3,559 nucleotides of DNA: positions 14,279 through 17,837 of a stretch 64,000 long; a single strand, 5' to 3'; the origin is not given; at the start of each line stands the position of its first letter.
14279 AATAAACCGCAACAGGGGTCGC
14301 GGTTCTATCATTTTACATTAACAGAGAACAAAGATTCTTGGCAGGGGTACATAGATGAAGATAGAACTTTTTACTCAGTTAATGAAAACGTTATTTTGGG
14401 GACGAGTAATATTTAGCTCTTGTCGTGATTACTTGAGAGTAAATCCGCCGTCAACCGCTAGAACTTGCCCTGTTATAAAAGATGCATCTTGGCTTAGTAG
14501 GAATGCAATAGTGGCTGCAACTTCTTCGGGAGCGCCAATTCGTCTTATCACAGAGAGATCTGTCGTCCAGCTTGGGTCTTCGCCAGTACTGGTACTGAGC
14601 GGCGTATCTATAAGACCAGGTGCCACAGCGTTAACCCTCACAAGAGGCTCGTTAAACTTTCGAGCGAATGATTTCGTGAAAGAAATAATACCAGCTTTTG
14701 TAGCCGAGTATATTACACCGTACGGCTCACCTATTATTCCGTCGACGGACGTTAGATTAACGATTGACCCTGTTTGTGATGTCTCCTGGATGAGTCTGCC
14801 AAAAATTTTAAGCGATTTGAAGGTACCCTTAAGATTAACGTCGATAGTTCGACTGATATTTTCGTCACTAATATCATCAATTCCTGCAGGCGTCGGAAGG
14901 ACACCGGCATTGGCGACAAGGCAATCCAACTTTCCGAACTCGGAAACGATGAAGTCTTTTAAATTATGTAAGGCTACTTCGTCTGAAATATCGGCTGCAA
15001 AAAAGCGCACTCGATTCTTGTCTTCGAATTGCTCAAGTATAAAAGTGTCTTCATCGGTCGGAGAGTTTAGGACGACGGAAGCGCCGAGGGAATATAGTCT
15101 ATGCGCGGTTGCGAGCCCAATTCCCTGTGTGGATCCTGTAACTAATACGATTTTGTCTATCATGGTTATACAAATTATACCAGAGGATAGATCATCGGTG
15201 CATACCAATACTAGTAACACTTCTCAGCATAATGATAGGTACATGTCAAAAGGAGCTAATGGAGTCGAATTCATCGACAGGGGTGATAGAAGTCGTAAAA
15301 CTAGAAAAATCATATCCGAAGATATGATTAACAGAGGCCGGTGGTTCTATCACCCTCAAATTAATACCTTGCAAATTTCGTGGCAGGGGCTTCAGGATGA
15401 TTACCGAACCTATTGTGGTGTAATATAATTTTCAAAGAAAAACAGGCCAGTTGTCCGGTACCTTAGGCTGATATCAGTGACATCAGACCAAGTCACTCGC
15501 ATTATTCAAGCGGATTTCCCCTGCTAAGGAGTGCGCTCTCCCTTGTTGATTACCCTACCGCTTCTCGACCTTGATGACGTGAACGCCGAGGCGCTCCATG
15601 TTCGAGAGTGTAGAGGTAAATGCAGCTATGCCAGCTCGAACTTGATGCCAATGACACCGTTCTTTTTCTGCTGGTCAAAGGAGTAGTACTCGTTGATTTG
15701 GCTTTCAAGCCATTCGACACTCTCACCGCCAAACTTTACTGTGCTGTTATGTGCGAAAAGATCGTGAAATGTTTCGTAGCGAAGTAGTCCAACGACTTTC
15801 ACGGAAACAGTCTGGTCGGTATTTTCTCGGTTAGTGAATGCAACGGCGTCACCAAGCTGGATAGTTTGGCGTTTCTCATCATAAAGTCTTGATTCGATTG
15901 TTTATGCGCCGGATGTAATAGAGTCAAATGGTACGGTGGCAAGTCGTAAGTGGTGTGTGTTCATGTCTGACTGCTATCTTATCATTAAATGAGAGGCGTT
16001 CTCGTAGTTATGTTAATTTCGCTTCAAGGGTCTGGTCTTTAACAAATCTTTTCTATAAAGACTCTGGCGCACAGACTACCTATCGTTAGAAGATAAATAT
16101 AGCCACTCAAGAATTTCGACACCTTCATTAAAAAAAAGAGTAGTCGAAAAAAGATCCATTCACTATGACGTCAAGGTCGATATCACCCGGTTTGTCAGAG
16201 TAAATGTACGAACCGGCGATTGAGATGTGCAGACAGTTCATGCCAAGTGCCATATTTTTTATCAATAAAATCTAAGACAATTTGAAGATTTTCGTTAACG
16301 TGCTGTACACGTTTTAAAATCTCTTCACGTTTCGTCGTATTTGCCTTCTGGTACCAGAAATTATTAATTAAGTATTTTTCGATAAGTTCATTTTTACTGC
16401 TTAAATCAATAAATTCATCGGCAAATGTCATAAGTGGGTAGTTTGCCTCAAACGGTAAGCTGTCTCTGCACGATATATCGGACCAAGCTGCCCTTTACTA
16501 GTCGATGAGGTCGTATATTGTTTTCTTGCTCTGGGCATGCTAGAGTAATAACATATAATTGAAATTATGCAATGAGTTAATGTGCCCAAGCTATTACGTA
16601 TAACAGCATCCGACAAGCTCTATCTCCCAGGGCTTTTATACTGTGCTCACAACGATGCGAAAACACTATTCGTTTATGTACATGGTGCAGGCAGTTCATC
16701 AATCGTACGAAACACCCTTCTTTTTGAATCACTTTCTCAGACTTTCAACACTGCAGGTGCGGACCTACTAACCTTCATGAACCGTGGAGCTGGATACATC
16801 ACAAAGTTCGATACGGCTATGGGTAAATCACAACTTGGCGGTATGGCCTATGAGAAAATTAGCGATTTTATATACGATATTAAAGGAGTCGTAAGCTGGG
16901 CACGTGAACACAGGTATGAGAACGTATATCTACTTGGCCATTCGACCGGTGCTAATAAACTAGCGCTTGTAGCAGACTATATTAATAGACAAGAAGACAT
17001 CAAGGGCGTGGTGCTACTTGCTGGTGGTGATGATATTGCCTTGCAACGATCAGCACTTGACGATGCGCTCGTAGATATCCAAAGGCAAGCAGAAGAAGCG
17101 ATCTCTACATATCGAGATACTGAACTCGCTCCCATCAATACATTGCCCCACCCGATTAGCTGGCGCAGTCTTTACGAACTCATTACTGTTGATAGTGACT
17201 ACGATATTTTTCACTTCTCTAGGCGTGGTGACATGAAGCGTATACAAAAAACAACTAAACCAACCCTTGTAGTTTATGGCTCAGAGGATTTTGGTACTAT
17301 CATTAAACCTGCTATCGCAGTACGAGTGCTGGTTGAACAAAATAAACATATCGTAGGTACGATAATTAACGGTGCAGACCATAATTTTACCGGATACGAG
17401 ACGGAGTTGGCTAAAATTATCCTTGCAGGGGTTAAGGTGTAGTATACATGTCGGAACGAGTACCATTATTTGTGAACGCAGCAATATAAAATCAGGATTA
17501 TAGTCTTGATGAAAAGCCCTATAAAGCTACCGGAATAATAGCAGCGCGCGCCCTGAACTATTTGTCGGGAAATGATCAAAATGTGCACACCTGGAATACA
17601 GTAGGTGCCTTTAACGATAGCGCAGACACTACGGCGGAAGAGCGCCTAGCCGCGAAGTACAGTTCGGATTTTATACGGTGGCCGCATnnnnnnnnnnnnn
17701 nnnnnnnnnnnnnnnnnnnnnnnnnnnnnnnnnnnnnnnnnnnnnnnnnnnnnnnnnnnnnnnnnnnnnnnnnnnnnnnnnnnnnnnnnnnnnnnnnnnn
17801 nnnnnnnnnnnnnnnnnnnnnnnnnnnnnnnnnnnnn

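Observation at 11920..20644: Four decayed copies of the tRNA-Trp 3' end delimit a ~8.7 kb composite island downstream of tRNA-Trp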

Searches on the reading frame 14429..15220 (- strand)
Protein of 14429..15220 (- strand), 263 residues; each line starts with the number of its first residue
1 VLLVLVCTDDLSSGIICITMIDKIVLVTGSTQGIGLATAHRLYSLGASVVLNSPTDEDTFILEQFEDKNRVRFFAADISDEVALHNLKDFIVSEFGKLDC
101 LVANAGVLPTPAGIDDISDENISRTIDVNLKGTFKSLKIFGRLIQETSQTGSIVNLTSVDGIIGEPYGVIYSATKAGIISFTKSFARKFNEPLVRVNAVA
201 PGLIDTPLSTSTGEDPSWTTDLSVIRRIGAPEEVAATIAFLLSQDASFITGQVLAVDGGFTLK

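Call 10: search_protein_families(library=pfam, proteins=[window:14429-15220:-], max_evalue=0.01)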
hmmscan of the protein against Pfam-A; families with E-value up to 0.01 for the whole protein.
window:14429-15220:- (263 aa): 3 families
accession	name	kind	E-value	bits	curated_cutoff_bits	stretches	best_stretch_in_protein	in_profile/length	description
PF13561.12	adh_short_C2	-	2e-56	191.6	27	1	31-261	5-236/236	Enoyl-(Acyl carrier protein) reductase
PF00106.31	adh_short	-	9.9e-47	159.4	26.6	1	23-215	1-193/195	short chain dehydrogenase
PF08659.16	KR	-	9.7e-10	39.1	22.6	1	25-181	3-159/180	KR domain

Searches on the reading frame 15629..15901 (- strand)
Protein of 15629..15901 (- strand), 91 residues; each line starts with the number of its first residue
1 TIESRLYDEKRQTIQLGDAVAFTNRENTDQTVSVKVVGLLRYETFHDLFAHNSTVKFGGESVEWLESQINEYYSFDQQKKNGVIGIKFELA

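Call 63: search_protein_families(library=pfam, proteins=[window:15629-15901:-], max_evalue=0.05)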
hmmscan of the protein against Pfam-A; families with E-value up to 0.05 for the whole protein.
seq(91 aa): 2 families
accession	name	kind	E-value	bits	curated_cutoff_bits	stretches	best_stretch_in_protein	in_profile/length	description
PF04266.20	ASCH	-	0.00038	21.5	21.2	1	1-90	17-101/103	ASCH domain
PF20449.3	DUF6706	-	0.015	16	23.8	1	12-78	19-87/108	Family of unknown function (DUF6706)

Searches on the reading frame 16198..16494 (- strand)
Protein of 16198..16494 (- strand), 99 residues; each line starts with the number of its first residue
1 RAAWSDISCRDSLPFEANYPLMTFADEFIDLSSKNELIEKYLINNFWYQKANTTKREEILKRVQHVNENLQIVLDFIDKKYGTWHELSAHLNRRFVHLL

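Call 63: search_protein_families(library=pfam, proteins=[window:16198-16494:-], max_evalue=0.05)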
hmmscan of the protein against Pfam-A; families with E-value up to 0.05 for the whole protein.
seq(99 aa): 1 family
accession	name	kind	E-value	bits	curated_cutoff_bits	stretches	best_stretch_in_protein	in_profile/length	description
PF21124.2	VinK_C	-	0.0048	17.7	27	0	67-96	7-35/62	VinK acyltransferase small domain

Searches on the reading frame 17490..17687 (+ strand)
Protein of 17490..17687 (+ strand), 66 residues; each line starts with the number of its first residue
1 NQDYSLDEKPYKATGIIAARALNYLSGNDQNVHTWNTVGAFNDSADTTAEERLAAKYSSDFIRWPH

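Call 63: search_protein_families(library=pfam, proteins=[window:17490-17687:+], max_evalue=0.05)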
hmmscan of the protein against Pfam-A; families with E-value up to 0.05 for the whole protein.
seq(66 aa): 1 family
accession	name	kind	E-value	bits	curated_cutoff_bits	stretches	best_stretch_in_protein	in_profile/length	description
PF19698.5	DUF6197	-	0.039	14.7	24.6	1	13-54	62-103/111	Family of unknown function (DUF6197)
